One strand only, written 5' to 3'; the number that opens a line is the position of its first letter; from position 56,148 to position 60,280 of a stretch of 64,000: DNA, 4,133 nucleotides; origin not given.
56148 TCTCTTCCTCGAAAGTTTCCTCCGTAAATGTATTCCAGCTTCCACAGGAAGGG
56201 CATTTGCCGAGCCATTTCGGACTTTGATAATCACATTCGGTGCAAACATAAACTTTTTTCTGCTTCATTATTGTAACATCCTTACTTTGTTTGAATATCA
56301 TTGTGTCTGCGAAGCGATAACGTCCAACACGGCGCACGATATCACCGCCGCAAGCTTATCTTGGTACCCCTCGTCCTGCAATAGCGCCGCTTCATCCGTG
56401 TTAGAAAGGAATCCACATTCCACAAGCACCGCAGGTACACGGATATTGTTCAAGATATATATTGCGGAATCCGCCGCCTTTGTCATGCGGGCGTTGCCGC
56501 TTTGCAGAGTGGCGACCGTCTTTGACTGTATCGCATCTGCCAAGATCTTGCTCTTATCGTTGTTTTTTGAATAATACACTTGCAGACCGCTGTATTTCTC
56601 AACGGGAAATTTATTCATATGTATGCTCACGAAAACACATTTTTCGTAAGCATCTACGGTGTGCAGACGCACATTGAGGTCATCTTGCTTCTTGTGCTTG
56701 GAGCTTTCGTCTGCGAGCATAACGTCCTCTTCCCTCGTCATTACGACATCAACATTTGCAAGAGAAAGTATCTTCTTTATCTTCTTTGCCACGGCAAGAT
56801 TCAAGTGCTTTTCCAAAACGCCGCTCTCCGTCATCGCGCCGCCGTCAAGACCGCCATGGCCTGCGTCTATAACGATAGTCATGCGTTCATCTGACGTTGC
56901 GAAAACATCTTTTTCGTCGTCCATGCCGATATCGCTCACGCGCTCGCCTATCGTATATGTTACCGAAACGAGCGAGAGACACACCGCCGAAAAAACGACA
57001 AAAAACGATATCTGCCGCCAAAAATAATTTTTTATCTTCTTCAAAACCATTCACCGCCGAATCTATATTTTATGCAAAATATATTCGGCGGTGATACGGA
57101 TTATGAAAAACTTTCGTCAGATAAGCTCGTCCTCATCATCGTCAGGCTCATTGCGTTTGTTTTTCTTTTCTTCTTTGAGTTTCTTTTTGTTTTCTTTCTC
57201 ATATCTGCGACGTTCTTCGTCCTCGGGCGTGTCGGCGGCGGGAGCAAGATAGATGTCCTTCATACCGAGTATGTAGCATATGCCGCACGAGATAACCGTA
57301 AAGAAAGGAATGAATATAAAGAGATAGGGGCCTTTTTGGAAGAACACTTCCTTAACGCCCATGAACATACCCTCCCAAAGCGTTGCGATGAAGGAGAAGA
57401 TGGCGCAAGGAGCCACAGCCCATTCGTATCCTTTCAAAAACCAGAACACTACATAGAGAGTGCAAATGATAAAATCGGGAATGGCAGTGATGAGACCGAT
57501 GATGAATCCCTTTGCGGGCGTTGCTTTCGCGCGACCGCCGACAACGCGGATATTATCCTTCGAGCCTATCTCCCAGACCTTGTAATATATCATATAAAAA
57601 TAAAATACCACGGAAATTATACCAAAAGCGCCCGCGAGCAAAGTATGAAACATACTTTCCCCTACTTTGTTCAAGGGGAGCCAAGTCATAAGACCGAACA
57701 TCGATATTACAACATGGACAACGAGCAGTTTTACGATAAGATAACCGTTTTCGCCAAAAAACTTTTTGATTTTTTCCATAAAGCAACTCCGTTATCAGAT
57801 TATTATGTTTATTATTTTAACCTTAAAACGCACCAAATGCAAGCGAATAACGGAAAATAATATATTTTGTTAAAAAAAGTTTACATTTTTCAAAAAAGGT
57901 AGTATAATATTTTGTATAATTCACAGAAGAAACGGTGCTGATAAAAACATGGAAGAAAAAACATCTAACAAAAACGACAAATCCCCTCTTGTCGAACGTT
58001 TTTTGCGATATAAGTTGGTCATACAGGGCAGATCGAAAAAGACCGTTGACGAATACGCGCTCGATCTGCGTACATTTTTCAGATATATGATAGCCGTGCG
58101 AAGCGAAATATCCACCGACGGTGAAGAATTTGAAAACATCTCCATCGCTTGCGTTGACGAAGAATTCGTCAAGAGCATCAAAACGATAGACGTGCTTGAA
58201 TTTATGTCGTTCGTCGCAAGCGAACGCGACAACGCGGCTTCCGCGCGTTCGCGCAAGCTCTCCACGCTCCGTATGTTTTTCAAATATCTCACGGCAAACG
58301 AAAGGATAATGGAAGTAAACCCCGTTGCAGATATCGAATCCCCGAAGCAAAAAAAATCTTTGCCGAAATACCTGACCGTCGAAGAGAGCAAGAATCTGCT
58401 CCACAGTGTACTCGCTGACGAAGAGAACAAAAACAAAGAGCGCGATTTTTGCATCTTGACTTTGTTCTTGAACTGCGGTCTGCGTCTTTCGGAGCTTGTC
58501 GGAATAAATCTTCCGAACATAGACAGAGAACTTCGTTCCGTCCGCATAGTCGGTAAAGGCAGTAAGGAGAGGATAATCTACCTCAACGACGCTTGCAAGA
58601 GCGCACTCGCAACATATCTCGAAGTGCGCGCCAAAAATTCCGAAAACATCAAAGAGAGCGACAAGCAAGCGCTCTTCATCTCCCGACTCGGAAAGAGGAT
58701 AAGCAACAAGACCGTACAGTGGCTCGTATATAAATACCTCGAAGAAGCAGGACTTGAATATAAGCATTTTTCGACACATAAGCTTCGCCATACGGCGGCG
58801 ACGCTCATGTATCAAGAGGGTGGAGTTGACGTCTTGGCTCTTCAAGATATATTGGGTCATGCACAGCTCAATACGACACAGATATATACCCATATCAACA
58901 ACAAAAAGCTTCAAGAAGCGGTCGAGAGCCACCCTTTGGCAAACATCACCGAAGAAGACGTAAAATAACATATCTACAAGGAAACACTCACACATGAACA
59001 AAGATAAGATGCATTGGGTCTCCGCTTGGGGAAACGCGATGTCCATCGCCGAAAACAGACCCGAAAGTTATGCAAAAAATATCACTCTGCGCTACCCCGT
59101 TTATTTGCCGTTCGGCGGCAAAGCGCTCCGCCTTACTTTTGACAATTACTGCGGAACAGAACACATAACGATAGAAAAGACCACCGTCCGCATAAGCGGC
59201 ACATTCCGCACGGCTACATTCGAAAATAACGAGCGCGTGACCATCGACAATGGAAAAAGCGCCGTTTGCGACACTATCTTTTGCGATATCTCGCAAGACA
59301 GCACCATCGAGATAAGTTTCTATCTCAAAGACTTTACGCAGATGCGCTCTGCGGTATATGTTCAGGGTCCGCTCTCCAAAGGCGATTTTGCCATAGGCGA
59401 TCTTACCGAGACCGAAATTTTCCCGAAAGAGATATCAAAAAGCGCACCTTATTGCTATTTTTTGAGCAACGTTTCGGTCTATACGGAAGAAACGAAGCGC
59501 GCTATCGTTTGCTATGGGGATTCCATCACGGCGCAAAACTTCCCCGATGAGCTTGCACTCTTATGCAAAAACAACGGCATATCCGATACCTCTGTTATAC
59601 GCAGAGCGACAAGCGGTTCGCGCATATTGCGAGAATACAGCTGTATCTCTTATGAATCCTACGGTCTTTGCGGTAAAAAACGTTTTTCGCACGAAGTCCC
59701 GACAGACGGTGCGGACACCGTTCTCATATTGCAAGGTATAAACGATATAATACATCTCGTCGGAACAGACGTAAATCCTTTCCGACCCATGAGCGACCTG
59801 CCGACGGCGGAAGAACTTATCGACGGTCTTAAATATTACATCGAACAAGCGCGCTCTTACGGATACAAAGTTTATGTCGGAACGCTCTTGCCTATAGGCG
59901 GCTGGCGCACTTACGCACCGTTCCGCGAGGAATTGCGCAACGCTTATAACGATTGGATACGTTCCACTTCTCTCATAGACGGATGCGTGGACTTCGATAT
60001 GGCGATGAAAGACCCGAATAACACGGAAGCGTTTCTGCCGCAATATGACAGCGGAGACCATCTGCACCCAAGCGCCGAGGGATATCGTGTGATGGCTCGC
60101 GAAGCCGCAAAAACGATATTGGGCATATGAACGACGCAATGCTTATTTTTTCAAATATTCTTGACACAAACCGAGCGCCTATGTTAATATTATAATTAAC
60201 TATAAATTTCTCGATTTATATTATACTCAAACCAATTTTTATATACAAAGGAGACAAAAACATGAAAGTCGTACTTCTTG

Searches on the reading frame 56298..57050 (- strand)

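Call 58: search_protein_families(library=pfam, proteins=[window:56298-57050:-], max_evalue=0.00001)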
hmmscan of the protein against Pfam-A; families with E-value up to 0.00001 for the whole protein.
window:56298-57050:- (250 aa): 1 family
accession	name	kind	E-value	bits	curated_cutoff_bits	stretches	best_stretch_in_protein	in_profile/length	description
PF01520.23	Amidase_3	-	2e-45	155.4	27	1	59-241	1-172/174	N-acetylmuramoyl-L-alanine amidase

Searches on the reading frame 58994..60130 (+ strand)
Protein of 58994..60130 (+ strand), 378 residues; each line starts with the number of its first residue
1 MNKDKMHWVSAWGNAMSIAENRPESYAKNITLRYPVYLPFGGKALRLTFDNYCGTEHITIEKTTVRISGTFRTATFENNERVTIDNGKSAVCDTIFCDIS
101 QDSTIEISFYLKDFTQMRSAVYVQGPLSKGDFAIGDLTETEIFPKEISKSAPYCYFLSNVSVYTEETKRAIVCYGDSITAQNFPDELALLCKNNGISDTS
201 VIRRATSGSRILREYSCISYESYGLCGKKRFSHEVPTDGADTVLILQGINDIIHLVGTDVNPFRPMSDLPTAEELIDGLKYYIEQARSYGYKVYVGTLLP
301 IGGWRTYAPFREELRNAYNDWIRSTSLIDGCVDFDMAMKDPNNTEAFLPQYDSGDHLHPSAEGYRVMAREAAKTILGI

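Call 58: search_protein_families(library=pfam, proteins=[window:58994-60130:+], max_evalue=0.00001)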
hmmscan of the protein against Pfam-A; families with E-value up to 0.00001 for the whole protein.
window:58994-60130:+ (378 aa): 2 families
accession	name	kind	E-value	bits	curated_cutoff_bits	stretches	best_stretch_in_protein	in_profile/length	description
PF13472.12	Lipase_GDSL_2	-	1.2e-17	65.4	32.9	1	173-366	1-178/178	GDSL-like Lipase/Acylhydrolase family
PF00657.28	Lipase_GDSL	-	4.7e-12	46.9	23.6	1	171-370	1-207/208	GDSL-like Lipase/Acylhydrolase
